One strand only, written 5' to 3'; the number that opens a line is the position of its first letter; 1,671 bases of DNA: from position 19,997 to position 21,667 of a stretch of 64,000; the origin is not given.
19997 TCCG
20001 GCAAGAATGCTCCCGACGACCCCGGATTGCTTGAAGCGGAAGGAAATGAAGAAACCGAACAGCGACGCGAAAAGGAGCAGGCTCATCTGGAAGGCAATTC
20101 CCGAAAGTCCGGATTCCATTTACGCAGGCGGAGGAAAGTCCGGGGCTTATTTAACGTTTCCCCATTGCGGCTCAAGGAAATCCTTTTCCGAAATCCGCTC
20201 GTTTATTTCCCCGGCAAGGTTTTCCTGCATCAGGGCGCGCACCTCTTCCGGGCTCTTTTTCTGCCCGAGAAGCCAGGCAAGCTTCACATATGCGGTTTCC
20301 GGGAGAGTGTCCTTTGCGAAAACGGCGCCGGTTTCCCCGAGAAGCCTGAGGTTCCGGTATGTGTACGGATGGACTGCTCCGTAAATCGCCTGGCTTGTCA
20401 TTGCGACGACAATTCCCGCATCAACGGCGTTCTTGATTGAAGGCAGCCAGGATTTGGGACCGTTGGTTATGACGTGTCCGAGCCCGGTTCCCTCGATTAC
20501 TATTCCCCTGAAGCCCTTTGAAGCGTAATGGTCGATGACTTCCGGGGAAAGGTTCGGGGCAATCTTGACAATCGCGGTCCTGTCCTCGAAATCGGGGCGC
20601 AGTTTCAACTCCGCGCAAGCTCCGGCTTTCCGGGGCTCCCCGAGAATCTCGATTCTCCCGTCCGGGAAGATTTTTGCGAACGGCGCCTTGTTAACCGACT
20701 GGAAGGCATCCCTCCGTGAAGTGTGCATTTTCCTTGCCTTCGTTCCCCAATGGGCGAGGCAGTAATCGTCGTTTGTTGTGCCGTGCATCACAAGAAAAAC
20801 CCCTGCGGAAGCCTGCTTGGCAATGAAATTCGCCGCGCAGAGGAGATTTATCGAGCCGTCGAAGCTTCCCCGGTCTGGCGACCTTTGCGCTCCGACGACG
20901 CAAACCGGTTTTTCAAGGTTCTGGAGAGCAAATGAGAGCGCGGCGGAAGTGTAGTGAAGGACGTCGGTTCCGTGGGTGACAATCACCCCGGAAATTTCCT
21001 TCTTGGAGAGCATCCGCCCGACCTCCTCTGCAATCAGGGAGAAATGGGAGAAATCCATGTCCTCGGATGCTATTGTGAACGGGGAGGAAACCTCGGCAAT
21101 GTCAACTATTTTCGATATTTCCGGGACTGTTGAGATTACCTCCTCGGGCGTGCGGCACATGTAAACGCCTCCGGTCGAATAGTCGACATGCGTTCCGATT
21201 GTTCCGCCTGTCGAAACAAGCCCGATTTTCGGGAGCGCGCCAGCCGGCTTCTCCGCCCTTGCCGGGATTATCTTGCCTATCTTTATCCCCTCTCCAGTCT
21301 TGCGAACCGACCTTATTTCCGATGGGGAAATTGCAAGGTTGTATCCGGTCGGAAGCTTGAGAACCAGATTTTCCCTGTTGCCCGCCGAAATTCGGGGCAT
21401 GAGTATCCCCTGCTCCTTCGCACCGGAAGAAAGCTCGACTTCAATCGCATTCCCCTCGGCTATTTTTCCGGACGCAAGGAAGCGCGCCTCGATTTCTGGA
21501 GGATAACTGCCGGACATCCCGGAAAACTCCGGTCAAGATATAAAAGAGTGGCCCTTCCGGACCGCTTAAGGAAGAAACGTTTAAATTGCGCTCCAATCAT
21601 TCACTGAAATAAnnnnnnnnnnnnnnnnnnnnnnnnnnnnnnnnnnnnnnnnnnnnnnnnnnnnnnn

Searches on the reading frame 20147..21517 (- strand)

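Call 67: search_protein_families(library=pfam, proteins=[window:20147-21517:-], max_evalue=0.001)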
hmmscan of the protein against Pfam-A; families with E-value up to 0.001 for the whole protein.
window:20147-21517:- (456 aa): 3 families
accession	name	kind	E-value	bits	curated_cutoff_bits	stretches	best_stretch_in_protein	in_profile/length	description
PF00710.25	Asparaginase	-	1.9e-48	165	22.5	1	97-294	1-190/193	Asparaginase, N-terminal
PF17763.6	Asparaginase_C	-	7.4e-27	94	34.6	1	315-430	3-114/114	Glutaminase/Asparaginase C-terminal domain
PF18195.6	GatD_N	-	7.8e-09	35.2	25.7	1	20-72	2-52/54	GatD N-terminal domain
